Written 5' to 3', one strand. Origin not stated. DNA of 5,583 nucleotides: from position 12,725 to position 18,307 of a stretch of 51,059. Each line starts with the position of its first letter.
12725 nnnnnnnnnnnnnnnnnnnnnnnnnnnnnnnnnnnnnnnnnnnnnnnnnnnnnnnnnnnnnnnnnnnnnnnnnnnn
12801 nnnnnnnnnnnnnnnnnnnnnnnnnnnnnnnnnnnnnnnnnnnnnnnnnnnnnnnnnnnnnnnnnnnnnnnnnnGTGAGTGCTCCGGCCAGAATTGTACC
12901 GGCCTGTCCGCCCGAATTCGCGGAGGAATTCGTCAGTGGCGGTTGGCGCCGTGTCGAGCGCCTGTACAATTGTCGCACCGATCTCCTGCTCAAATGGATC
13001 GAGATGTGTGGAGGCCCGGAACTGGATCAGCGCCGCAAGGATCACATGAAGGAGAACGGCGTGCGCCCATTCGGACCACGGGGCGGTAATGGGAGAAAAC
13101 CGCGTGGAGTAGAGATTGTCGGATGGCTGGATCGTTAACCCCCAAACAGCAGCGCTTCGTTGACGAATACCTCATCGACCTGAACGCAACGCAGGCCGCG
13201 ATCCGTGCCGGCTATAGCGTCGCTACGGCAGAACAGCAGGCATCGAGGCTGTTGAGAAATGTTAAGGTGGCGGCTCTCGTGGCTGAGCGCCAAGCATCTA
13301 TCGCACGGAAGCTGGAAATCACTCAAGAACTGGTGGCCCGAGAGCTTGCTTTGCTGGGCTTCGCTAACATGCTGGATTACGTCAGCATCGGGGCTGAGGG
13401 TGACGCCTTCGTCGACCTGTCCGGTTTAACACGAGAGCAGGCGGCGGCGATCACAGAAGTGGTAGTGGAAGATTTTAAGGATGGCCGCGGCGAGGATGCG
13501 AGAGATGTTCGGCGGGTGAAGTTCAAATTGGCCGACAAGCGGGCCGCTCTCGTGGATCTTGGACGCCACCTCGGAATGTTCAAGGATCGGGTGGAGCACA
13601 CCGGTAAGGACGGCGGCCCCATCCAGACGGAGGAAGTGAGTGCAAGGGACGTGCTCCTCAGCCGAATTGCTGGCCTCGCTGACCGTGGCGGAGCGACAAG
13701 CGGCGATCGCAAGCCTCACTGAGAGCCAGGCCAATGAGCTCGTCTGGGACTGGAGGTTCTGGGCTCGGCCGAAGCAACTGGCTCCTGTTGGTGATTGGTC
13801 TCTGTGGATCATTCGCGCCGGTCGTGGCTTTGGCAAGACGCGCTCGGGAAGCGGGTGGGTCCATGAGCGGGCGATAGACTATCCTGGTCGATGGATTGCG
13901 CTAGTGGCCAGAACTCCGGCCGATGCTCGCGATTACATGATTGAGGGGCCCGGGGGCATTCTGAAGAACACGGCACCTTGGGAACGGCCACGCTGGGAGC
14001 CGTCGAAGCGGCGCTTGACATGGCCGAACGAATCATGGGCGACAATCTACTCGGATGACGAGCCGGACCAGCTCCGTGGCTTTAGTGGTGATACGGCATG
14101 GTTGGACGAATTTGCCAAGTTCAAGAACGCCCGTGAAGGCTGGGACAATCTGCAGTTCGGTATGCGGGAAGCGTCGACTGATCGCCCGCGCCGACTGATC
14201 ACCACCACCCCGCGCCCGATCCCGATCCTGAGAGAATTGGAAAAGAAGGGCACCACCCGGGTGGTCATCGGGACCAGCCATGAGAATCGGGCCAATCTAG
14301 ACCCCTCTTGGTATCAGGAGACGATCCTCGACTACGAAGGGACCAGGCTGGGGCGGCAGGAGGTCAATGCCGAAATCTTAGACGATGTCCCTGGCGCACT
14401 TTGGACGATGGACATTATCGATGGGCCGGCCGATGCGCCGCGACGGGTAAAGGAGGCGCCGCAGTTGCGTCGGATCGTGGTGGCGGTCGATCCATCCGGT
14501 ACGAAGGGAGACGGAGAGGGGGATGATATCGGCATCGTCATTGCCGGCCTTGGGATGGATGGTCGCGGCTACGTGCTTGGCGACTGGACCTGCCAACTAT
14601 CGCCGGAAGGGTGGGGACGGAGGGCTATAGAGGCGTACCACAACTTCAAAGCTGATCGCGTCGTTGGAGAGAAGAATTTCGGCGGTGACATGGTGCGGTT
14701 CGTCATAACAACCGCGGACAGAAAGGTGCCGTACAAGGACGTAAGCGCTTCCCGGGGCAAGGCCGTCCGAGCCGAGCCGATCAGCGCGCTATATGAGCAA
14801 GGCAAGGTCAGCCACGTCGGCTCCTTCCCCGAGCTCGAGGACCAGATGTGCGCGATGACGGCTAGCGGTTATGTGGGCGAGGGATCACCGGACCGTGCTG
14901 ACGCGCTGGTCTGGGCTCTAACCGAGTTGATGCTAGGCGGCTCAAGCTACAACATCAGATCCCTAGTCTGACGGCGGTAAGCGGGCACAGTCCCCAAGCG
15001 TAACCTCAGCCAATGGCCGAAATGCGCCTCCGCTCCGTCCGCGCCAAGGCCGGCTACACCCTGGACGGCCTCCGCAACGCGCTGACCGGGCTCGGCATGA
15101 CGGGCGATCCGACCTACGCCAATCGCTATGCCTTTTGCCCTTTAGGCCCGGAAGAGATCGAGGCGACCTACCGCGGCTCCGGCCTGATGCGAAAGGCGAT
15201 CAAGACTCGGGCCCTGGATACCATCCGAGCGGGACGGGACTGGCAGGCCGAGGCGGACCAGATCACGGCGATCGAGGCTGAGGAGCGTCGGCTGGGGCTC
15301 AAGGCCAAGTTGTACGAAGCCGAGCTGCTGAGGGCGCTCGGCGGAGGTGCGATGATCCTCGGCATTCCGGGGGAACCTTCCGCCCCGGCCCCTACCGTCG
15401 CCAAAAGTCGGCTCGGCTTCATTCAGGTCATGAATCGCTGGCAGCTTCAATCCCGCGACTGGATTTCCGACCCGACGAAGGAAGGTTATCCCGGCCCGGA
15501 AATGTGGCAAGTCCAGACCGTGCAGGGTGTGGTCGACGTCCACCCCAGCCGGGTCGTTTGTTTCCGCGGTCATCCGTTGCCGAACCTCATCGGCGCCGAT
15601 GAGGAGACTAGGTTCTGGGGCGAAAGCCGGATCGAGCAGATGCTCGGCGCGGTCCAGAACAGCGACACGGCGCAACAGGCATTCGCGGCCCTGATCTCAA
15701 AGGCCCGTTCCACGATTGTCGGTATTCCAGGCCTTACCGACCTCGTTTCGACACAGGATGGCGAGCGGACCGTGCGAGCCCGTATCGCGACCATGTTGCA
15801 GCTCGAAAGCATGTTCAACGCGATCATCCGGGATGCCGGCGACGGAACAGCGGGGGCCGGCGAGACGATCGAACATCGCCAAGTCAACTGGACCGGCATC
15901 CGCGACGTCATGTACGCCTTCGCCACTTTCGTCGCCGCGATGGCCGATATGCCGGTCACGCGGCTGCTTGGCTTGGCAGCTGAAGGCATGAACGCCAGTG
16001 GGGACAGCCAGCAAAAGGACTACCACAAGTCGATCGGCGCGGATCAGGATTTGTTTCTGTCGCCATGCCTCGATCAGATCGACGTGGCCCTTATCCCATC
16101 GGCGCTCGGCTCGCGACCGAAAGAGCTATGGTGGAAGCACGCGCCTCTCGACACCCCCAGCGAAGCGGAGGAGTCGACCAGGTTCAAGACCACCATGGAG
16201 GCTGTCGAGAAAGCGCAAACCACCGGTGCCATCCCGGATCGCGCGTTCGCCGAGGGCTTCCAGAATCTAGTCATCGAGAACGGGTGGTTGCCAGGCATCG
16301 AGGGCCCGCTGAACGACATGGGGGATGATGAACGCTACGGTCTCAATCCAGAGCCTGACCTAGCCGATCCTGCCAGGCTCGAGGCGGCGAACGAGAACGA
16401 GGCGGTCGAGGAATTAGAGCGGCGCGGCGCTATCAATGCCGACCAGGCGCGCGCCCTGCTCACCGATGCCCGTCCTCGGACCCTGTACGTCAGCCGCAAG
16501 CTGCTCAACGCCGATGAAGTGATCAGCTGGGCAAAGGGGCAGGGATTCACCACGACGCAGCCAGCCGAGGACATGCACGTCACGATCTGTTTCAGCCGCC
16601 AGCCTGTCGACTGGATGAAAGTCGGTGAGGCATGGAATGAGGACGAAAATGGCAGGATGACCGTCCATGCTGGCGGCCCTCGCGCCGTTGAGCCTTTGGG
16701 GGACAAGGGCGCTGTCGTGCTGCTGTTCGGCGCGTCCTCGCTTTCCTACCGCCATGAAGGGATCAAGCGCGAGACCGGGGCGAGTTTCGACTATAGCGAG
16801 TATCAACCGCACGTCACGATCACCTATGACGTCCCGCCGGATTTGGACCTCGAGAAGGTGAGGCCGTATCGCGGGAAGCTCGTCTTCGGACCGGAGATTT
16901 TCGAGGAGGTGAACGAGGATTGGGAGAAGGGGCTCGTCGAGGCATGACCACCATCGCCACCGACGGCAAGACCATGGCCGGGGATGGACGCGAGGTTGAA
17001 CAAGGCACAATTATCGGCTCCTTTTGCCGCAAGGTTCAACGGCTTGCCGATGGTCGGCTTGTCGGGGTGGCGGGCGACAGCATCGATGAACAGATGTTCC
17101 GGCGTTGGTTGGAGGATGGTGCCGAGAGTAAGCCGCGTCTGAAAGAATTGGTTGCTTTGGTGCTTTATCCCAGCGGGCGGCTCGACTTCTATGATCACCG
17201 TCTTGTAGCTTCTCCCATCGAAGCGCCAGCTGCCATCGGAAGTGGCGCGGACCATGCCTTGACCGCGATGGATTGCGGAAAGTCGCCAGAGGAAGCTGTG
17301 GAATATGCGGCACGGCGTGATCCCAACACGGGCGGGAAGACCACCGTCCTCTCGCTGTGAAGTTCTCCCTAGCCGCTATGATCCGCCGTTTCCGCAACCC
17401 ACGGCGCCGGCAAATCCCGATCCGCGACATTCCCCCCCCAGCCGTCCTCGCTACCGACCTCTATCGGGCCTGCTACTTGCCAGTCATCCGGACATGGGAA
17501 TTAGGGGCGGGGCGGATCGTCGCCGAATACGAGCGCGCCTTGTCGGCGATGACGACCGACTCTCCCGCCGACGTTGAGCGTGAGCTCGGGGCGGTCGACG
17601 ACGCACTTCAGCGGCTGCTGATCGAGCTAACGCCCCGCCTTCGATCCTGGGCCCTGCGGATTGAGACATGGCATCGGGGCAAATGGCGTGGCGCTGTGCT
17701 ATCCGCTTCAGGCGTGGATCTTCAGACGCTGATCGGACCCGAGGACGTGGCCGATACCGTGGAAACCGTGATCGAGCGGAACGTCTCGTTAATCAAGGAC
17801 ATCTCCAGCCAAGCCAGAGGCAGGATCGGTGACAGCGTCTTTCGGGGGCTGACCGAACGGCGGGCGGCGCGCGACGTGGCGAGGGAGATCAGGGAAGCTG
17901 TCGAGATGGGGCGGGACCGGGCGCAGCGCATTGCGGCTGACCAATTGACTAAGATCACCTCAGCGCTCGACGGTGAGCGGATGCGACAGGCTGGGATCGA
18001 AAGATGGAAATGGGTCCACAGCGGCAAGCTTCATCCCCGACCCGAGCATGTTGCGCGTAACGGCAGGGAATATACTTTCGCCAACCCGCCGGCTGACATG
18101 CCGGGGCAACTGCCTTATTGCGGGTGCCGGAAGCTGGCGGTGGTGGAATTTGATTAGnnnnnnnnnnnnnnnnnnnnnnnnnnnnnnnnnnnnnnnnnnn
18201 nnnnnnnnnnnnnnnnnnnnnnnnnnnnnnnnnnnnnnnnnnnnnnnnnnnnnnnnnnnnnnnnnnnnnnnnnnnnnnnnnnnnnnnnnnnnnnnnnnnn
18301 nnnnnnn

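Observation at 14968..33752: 13-nt motif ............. occurs 7 times on the + strand at gene-block boundaries of the virion module, phased to a GTA box and to the next ATG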

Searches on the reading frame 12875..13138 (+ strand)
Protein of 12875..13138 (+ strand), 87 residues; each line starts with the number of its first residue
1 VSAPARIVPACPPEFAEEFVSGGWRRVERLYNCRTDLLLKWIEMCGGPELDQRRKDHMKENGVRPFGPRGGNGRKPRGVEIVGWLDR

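Call 30: search_protein_families(library=pfam, proteins=[window:12875-13138:+], max_evalue=1)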
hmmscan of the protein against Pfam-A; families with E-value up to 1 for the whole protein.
window:12875-13138:+ (87 aa): 0 families

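Call 54: search_solved_structures(query=window:12875-13135:+, max_evalue=10)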
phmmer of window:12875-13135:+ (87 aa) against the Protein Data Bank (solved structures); distinct sequences matched with E-value up to 10: 0.

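Call 63: find_homologous_proteins(query=window:12875-13135:+, max_evalue=0.001)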
Query window:12875-13135:+ (87 aa): 17 proteins with E <= 0.001 among 18 candidates.
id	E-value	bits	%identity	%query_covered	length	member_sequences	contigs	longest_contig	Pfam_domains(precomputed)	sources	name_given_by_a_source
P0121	1.0e-54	201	99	100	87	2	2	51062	-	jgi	-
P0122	1.5e-42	162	80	100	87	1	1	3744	-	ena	-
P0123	2.2e-37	145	72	99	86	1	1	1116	-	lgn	-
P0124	6.9e-30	121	65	85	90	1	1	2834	-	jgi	jgi:hypothetical protein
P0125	3.1e-29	119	65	98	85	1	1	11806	-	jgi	jgi:hypothetical protein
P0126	2.3e-27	113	61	100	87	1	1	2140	-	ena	-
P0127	7.3e-26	108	62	98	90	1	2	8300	-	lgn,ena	-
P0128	8.5e-23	99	76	62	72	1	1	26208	-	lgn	-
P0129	3.1e-22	97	82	52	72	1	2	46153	-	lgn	-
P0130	1.1e-21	95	65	62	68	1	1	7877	-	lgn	-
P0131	6.0e-21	93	78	53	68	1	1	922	-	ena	-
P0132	1.9e-20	91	72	67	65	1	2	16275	-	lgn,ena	-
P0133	2.1e-20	91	82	52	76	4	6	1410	-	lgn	-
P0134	8.8e-20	89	76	52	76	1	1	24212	-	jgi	jgi:hypothetical protein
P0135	3.8e-19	87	64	75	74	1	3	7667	-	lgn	-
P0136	4.4e-19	87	59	85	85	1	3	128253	-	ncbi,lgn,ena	-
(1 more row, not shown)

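Call 65: find_encoding_contigs(protein=P0136, flank=10000, max_places=2)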
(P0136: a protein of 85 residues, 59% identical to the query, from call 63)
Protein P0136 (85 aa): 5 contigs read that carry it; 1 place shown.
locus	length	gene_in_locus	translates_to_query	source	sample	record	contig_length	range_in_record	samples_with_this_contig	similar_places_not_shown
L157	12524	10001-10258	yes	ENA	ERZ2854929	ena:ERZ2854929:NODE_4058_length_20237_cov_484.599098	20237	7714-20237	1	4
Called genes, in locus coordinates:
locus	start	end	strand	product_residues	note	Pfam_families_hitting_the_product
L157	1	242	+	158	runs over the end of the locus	-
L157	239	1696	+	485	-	PF03237:Terminase_6N, PF17289:Terminase_6C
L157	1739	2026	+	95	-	PF21716:dnstrm_HI1420 (weak), PF24113:DUF7387 (weak)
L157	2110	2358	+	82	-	-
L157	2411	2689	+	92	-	-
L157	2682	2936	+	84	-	-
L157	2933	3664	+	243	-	-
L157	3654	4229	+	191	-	-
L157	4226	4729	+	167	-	PF11836:Phage_TAC_11 (faint)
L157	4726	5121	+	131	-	PF04883:HK97-gp10_like (weak)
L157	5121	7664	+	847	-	PF06791:TMP_2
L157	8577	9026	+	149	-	-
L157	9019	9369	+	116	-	-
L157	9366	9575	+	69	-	-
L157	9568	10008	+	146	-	-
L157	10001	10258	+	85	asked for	-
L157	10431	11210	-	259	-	PF01513:NAD_kinase (weak), PF20143:NAD_kinase_C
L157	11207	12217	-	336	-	PF13353:Fer4_12 (weak), PF04055:Radical_SAM, PF06463:Mob_synth_C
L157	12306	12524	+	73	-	?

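Call 74: predict_structure(alignment_id=A2)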
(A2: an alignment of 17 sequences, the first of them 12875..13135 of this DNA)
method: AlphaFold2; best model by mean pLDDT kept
length: 87 residues; sequences in the alignment: 17
mean_pLDDT: 69.4   pTM: 0.57
mean pLDDT of the five models: 69.4, 68.3, 66.2, 65.5, 64.3
residues with pLDDT >= 90: 0; 70-90: 53; 50-70: 17; < 50: 17
segments of 3 or more residues with pLDDT < 50: 1-3, 64-71, 75-78
pLDDT, mean of each block of 10 residues (from residue 1): 59 84 80 81 83 79 50 49 56
secondary structure, 60 per line:
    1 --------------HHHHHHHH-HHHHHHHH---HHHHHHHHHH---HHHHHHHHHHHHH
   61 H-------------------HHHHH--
elements in order: H15-22 H24-31 H35-44 H48-61 H81-85

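Call 75: search_protein_representatives(alignment_id=A2)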
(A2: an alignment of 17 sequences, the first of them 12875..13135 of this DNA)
Query: 17 sequences, 77 profile positions. Proteins with E-value up to 0.001 (for the whole library): 156; up to 1e-10: 57; up to 1e-30: 1. The best 150 are listed.
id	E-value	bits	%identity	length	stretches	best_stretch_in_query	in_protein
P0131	6.1e-35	135.0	-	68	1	1-64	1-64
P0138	1.6e-28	114.5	-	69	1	8-63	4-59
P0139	1.8e-28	114.2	-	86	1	7-75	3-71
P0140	1.7e-24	101.5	-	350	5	8-67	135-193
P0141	2.7e-24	100.9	-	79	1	3-70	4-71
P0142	4.7e-23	96.9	-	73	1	6-69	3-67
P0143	1.6e-22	95.2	-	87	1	1-69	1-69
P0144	5.3e-22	93.5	-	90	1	3-67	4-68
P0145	1.4e-20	88.9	-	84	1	4-73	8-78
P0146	7.0e-20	86.7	-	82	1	4-63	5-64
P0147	9.3e-20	86.3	-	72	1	7-69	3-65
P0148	5.0e-19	84.0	-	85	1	2-68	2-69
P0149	5.6e-19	83.8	-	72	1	6-66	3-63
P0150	8.0e-19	83.3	-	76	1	7-67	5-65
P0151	1.5e-18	82.5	-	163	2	10-66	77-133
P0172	8.4e-14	67.3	-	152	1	9-67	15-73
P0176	1.5e-12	63.2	-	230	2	12-66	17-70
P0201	6.1e-10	54.9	-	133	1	12-70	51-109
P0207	8.1e-09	51.3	-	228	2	10-64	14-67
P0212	3.2e-08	49.4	-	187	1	8-66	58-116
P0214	3.8e-08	49.1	-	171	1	9-65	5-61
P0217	8.1e-08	48.1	-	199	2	6-61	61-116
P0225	2.5e-07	46.5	-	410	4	31-52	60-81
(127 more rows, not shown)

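Call 77: search_protein_families(library=pfam, proteins=[P0140, P0151, P0176, P0172, P0207, P0212, P0214, P0217, P0225, P0201], max_evalue=0.01)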
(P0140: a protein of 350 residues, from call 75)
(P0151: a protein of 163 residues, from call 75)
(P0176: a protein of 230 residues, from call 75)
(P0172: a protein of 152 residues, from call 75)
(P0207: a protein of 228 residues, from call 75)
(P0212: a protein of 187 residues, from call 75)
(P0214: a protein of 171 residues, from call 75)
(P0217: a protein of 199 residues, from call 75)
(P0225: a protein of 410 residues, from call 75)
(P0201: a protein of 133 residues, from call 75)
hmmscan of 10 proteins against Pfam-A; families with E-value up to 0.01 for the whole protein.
P0140 (350 aa): 0 families

P0151 (163 aa): 0 families

P0176 (230 aa): 0 families

P0172 (152 aa): 0 families

P0207 (228 aa): 0 families

P0212 (187 aa): 0 families

P0214 (171 aa): 0 families

P0217 (199 aa): 0 families

P0225 (410 aa): 12 families
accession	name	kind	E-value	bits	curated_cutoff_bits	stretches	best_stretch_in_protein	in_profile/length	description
PF00531.28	Death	-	5.6e-14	52.5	22.6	1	37-95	18-75/86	Death domain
PF04978.18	MST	-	9e-07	29.9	27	0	259-279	29-49/149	Mycothiol-S-transferase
PF23257.1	DUF7071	-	1.1e-06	28.8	27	0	192-227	17-47/68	Domain of unknown function (DUF7071)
PF17867.7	AAA_lid_7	-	5.2e-06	27.1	22.7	0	170-191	39-60/106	Midasin AAA lid domain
PF04930.20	FUN14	-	1.1e-05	26.2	22.5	0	83-111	26-54/92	FUN14 family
PF17157.10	GAPES4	-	1.4e-05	25.8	27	0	343-367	41-66/98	Gammaproteobacterial periplasmic sensor domain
PF16945.10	Phage_r1t_holin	-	2.1e-05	25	26.9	0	89-107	22-40/72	Putative lactococcus lactis phage r1t holin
PF00043.30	GST_C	-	0.00037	21.1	20.7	0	172-192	73-93/93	Glutathione S-transferase, C-terminal domain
PF14786.12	Death_2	-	0.00099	19.5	25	0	190-208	99-117/146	Tube Death domain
PF11571.13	Med27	-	0.0011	19.6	25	0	349-386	4-41/86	Mediator complex subunit 27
PF08921.16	DUF1904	-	0.0016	19.2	24.1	0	198-271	22-95/108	Domain of unknown function (DUF1904)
PF19188.5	AGRB_N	-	0.0077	16.8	27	0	240-264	134-158/178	Adhesion GPCR B N-terminal region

P0201 (133 aa): 0 families

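Call 78: fold_search(model_id=the predicted structure, library=pdb)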
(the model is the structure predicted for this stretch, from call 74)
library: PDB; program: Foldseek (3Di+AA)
matches with E <= 10: 0; with E <= 0.001: 0
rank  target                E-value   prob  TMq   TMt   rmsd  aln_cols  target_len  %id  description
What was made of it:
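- Tried and rejected: The fold of the 87-aa protein was modelled with AF2 (mean pLDDT 69, four helices), but Foldseek against the PDB gave no match (calls 74, 78).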

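Call 89: find_encoding_contigs(protein=P0217, flank=10000, max_places=1)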
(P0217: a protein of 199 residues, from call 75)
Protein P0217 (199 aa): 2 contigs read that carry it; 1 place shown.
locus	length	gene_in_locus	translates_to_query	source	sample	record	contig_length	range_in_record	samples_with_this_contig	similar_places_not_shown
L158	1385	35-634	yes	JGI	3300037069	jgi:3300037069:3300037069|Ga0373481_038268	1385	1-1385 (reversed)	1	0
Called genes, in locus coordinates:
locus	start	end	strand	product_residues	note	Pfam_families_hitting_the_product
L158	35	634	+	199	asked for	-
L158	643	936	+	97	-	-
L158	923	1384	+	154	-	?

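Call 90: find_encoding_contigs(protein=P0176, flank=10000, max_places=1)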
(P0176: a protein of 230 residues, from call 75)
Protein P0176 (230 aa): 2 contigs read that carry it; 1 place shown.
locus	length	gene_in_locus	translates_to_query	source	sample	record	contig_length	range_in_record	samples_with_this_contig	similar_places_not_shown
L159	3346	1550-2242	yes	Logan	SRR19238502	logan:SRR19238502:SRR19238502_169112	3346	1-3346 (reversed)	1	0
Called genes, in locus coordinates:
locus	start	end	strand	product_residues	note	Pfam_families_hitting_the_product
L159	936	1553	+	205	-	-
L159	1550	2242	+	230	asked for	-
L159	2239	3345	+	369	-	?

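Call 91: find_encoding_contigs(protein=P0212, flank=10000, max_places=1)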
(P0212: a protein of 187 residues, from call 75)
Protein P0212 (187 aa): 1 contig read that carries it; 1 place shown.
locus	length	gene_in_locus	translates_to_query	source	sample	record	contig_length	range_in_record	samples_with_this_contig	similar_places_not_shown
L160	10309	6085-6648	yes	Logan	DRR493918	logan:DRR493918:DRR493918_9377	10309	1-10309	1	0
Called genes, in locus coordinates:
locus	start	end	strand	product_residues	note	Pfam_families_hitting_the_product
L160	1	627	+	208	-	?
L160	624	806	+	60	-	-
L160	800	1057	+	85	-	-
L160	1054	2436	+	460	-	PF00270:DEAD, PF04851:ResIII, PF00271:Helicase_C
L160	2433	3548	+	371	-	PF05970:PIF1, PF13604:AAA_30, PF13245:AAA_19, PF13401:AAA_22 (faint), PF01443:Viral_helicase1 (weak), PF13538:UvrD_C_2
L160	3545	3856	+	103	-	-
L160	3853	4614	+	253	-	-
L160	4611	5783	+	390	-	PF05272:VapE-like_dom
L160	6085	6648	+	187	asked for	-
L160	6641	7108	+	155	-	PF20901:Sf6_terminase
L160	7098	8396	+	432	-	PF04466:Terminase_3, PF17288:Terminase_3C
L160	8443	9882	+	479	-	PF06381:Phage_portal_3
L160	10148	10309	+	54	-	?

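Call 98: search_protein_families(library=phrogs, proteins=[window:12875-13135:+, P0212], max_evalue=0.01)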
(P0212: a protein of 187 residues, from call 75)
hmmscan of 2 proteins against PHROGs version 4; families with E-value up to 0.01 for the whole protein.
window:12875-13135:+ (87 aa): 0 families

P0212 (187 aa): 0 families

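Call 99: search_protein_families(library=ncbifam, proteins=[window:12875-13135:+, P0212], max_evalue=0.01)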
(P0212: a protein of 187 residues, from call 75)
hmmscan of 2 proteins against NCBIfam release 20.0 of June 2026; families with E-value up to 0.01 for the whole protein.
window:12875-13135:+ (87 aa): 0 families

P0212 (187 aa): 0 families
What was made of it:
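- The candidate factor has no fold or family match (calls 30, 78, 98, 99).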

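Call 106: search_dna_similar(query=window:12875-13135:+, collection=phages, mode=protein, max_evalue=0.001, max_rows=20)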
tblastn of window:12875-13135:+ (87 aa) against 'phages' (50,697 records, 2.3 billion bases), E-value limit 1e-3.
No match.

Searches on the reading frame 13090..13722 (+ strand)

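Call 11: search_protein_families(library=pfam, proteins=[window:13090-13722:+], max_evalue=0.01)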
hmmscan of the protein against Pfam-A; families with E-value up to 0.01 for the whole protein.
window:13090-13722:+ (210 aa): 1 family
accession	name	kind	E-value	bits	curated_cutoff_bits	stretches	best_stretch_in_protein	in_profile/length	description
PF03592.21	Terminase_2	-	1.1e-37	130.2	26.1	1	16-172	1-139/141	Terminase small subunit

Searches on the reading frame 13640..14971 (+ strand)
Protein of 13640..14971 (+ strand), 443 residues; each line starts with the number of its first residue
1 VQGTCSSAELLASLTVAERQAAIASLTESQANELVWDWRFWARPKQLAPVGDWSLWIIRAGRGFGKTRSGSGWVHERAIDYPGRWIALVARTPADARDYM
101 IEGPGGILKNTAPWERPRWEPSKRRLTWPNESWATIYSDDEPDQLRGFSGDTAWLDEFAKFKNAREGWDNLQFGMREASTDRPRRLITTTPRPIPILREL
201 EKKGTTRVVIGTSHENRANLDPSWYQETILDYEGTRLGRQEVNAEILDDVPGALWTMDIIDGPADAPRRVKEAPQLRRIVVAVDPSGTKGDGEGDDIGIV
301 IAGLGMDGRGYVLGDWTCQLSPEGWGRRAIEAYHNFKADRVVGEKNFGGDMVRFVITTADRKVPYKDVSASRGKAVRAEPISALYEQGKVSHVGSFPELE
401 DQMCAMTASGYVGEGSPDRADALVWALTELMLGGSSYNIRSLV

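Call 11: search_protein_families(library=pfam, proteins=[window:13640-14971:+], max_evalue=0.01)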
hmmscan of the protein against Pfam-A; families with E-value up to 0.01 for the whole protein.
window:13640-14971:+ (443 aa): 2 families
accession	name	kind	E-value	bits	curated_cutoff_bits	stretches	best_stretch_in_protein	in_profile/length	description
PF17289.8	Terminase_6C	-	1.9e-15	57.6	22.6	1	282-428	2-153/155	Terminase RNaseH-like domain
PF03237.21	Terminase_6N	-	4.5e-15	56.3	22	1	58-258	2-211/215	Terminase large subunit, T4likevirus-type, N-terminal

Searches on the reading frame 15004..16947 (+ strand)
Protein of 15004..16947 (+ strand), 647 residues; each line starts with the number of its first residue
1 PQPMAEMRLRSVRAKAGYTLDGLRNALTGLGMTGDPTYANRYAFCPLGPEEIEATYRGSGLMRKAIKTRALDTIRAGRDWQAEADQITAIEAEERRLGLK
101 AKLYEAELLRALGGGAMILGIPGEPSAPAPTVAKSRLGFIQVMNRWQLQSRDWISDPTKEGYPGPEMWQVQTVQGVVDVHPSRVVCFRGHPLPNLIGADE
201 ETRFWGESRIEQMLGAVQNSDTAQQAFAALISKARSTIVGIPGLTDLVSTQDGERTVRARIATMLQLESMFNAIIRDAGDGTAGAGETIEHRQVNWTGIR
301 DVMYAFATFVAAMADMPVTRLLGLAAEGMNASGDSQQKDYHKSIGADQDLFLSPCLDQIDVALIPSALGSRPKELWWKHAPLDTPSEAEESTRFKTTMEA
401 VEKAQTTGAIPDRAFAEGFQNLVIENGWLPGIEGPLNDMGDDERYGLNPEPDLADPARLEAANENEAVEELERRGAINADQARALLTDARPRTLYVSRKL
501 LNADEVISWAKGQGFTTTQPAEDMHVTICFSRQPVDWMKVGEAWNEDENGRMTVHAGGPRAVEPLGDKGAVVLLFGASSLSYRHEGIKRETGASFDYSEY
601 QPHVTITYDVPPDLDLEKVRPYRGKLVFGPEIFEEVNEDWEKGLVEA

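Call 11: search_protein_families(library=pfam, proteins=[window:15004-16947:+], max_evalue=0.01)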
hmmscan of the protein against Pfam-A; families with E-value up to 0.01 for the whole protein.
window:15004-16947:+ (647 aa): 2 families
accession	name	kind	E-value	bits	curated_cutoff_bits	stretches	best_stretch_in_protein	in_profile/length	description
PF06381.16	Phage_portal_3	-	6.8e-85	285.3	33.8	1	51-403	2-357/357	Phage portal protein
PF23474.1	Acb1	-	6.8e-40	136.6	27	1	492-642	1-143/144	Anti-CBASS protein Acb1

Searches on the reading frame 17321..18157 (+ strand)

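Call 11: search_protein_families(library=pfam, proteins=[window:17321-18157:+], max_evalue=0.01)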
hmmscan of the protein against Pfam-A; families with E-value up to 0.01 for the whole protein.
window:17321-18157:+ (278 aa): 1 family
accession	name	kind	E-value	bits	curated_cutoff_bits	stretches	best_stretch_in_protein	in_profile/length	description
PF04233.19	Phage_Mu_F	-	7e-11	43.3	29.6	1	169-270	3-110/112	Phage Mu protein F like protein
